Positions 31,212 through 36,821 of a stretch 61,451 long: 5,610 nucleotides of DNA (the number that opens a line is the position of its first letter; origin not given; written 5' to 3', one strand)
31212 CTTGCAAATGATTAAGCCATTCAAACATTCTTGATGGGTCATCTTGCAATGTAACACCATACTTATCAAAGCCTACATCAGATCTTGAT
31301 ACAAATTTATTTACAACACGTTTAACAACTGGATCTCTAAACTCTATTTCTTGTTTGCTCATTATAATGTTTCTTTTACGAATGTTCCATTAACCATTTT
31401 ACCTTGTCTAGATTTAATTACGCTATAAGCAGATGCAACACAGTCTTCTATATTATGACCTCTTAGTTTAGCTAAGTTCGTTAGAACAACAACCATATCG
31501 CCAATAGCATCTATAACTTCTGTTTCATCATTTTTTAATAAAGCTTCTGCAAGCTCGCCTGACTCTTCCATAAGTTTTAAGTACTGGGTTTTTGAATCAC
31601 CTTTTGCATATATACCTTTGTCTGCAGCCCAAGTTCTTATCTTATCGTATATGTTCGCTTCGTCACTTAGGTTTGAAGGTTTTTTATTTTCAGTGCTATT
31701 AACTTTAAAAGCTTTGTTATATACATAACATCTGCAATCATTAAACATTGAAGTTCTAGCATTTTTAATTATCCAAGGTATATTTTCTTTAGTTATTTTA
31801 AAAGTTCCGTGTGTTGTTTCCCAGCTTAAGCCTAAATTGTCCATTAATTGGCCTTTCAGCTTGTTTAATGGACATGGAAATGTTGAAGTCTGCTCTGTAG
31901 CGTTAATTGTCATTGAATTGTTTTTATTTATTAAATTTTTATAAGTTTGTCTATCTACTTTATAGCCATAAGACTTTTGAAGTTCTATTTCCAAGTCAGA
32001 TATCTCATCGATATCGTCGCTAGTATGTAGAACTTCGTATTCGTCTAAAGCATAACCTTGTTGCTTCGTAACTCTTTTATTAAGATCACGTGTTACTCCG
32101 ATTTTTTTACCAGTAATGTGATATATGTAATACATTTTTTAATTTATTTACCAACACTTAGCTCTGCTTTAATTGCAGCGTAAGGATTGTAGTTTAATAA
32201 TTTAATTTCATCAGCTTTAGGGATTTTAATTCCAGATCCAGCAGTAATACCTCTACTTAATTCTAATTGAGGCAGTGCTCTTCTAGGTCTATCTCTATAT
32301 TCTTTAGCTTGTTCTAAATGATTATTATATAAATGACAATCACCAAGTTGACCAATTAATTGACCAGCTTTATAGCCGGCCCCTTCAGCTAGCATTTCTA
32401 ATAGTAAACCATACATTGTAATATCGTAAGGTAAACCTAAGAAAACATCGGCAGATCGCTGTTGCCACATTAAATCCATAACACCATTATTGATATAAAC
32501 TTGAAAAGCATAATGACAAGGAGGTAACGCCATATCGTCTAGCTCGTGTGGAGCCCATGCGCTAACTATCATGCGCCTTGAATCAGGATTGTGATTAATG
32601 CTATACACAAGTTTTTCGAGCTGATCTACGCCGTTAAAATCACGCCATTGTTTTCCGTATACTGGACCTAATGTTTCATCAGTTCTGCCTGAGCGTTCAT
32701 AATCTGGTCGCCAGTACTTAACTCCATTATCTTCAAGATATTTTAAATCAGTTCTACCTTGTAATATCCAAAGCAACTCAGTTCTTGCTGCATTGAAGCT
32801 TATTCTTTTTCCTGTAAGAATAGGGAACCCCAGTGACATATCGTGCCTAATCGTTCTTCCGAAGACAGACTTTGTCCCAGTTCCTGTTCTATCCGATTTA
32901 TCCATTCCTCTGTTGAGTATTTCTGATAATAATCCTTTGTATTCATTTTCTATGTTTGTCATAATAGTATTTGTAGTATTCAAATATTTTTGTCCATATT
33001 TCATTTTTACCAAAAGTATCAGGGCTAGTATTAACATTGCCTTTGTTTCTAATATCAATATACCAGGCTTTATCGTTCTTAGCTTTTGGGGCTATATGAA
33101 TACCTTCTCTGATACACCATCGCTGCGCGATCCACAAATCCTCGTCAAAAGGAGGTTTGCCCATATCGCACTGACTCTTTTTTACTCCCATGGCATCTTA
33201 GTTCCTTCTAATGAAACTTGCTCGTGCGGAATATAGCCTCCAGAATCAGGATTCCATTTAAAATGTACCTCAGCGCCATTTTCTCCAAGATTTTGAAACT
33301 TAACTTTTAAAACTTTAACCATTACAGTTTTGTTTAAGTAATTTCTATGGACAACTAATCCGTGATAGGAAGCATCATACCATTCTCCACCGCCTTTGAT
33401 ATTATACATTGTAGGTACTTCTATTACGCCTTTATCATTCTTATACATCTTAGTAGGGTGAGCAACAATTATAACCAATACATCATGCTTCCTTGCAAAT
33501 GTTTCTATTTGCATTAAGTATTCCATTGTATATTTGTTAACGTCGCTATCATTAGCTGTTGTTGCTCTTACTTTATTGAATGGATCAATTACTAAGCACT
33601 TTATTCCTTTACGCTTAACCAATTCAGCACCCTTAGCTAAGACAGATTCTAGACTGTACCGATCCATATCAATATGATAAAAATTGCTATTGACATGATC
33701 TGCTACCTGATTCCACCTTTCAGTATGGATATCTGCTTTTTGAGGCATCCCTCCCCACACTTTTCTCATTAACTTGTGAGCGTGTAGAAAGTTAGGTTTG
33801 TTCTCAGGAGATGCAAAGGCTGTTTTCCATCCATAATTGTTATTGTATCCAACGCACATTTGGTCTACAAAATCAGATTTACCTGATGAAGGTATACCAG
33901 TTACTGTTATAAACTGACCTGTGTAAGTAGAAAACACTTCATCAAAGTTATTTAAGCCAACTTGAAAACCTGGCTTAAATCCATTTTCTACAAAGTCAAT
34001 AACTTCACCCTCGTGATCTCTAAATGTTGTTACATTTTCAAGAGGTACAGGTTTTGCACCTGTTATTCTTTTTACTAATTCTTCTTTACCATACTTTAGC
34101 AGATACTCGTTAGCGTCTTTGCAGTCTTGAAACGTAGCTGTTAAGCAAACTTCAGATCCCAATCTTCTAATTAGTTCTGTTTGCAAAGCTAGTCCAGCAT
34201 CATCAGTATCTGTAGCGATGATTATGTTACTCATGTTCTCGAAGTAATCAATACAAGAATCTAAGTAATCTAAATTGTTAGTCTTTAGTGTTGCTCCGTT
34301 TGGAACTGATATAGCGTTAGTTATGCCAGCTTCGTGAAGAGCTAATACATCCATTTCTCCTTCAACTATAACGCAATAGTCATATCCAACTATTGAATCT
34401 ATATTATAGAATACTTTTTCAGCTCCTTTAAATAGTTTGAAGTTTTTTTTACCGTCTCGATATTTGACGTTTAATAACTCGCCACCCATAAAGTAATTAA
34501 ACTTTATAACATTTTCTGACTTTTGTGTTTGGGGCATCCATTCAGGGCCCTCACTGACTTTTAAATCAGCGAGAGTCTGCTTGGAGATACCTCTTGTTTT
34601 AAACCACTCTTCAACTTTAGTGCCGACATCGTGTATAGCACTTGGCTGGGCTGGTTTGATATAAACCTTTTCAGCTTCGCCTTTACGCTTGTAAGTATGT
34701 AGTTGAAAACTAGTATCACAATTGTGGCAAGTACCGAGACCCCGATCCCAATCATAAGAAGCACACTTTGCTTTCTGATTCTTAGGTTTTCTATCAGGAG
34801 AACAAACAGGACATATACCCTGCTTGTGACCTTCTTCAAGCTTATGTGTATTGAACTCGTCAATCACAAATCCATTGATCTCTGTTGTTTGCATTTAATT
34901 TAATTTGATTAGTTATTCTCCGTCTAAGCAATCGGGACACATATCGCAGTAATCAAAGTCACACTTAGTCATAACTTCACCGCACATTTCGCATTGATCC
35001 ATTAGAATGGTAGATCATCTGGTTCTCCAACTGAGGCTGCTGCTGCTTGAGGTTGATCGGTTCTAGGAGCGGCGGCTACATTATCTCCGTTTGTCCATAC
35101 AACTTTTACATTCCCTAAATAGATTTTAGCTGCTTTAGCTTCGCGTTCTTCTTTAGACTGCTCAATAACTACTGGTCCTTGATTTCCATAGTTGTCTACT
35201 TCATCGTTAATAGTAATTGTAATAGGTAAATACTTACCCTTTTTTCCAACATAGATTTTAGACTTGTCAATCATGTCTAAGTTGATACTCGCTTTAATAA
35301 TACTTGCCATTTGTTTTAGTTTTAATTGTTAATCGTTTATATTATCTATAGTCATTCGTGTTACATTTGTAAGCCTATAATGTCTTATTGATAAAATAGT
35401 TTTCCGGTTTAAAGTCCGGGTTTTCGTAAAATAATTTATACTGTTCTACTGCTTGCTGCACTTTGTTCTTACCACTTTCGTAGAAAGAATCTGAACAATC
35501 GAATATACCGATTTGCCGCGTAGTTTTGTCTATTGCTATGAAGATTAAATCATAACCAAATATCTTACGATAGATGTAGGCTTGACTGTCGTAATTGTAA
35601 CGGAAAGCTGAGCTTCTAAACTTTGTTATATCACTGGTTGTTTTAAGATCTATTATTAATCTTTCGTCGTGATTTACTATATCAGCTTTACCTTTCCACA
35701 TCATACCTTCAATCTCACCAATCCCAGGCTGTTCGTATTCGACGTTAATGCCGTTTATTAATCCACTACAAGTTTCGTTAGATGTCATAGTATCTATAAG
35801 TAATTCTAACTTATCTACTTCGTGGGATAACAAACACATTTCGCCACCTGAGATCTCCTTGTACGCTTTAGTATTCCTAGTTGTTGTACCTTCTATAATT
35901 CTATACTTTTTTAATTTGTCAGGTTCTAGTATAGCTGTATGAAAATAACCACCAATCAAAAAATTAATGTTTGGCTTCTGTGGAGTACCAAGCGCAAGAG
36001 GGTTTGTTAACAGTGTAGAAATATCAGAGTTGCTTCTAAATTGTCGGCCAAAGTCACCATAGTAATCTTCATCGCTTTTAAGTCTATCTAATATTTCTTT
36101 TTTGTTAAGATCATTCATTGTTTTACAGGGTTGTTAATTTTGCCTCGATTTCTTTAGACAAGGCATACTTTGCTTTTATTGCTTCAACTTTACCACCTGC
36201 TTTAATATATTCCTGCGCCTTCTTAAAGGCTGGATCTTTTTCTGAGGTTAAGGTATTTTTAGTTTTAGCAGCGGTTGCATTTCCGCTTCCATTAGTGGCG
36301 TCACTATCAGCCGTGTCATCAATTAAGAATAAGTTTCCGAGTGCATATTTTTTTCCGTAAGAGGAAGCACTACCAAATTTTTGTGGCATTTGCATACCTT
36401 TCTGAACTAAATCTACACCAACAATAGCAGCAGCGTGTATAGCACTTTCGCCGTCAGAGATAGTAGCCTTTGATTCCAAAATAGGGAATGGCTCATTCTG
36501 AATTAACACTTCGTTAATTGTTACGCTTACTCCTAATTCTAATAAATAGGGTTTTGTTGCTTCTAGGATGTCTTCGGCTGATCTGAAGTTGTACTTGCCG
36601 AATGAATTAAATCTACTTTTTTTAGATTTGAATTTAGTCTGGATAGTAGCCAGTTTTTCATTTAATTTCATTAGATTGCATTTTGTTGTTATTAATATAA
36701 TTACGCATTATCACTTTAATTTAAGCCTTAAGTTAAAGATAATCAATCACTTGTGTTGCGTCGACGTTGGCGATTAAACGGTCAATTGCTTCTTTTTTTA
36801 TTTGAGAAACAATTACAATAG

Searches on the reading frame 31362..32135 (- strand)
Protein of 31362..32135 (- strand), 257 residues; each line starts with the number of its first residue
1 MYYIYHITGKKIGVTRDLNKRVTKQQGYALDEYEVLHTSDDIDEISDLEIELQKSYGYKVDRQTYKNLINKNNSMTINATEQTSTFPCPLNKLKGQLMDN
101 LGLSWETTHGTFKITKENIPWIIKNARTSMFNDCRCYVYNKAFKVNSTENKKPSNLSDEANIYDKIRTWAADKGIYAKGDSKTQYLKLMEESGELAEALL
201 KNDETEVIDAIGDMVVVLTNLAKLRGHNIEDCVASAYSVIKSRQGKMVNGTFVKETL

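Call 55: search_protein_families(library=pfam, proteins=[window:31362-32135:-], max_evalue=0.001)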
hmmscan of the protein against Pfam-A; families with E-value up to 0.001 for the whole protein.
window:31362-32135:- (257 aa): 2 families
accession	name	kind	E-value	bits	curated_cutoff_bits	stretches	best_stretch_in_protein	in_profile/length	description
PF03819.22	MazG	-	2.6e-06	28.1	22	1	184-243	6-69/74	MazG nucleotide pyrophosphohydrolase domain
PF01503.22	PRA-PH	-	5.9e-05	23.8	21.3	1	182-234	26-80/86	Phosphoribosyl-ATP pyrophosphohydrolase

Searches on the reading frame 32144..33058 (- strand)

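Call 55: search_protein_families(library=pfam, proteins=[window:32144-33058:-], max_evalue=0.001)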
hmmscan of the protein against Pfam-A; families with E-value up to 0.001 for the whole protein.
window:32144-33058:- (304 aa): 1 family
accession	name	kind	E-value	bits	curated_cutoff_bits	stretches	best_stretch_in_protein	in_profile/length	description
PF00303.24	Thymidylat_synt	-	2.6e-86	289.5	24.3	1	39-302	2-266/266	Thymidylate synthase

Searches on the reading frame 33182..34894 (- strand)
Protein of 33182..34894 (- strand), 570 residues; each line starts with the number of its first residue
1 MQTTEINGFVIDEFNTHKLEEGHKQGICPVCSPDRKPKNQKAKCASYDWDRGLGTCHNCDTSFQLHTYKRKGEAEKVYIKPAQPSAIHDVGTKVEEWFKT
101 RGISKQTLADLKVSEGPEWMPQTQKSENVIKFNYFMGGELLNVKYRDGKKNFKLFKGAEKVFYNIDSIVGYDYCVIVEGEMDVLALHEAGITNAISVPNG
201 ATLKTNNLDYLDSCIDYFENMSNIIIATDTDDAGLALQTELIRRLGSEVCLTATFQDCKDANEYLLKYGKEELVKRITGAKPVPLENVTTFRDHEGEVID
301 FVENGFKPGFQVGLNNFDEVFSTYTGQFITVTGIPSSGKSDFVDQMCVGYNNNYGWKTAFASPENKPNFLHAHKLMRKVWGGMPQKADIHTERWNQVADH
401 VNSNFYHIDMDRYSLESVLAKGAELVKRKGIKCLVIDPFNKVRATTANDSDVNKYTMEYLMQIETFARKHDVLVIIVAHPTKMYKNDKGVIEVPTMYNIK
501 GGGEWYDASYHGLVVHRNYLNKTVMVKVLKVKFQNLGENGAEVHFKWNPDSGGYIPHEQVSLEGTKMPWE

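Call 10: search_protein_families(library=phrogs, proteins=[window:33182-34894:-])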
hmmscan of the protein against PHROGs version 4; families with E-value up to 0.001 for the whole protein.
window:33182-34894:- (570 aa): 8 families
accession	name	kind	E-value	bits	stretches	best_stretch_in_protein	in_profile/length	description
phrog_239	-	DNA, RNA and nucleotide metabolism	2.6e-81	275.7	1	28-561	45-603/801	DNA primase/helicase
phrog_18375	-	DNA, RNA and nucleotide metabolism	1.3e-43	150.2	1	289-562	341-620/644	DNA primase/helicase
phrog_5482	-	unknown function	2.6e-25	89.9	1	295-522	15-253/341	-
phrog_47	-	DNA, RNA and nucleotide metabolism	2.1e-18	67.3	1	28-277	55-334/947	DNA primase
phrog_6444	-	DNA, RNA and nucleotide metabolism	2.5e-09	37.5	1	170-283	258-369/577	DNA primase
phrog_19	-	DNA, RNA and nucleotide metabolism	1.6e-08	34.9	1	310-547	335-573/621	DnaB-like replicative helicase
phrog_243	-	DNA, RNA and nucleotide metabolism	2.2e-07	31.1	1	325-533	34-243/273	DnaB-like replicative helicase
phrog_849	-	DNA, RNA and nucleotide metabolism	4.4e-07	30.2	1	159-279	225-342/435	DNA primase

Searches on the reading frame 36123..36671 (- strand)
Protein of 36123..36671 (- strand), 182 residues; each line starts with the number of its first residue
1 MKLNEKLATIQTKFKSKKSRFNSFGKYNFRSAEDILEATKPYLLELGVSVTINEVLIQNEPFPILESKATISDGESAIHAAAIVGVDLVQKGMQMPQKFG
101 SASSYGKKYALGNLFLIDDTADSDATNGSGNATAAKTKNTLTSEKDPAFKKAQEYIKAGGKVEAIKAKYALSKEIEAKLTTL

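Call 55: search_protein_families(library=pfam, proteins=[window:36123-36671:-], max_evalue=0.001)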
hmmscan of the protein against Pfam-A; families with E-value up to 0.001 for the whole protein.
window:36123-36671:- (182 aa): 1 family
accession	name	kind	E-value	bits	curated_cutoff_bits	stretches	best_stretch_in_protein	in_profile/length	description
PF04404.17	ERF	-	7.9e-29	101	25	1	5-144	3-145/153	ERF superfamily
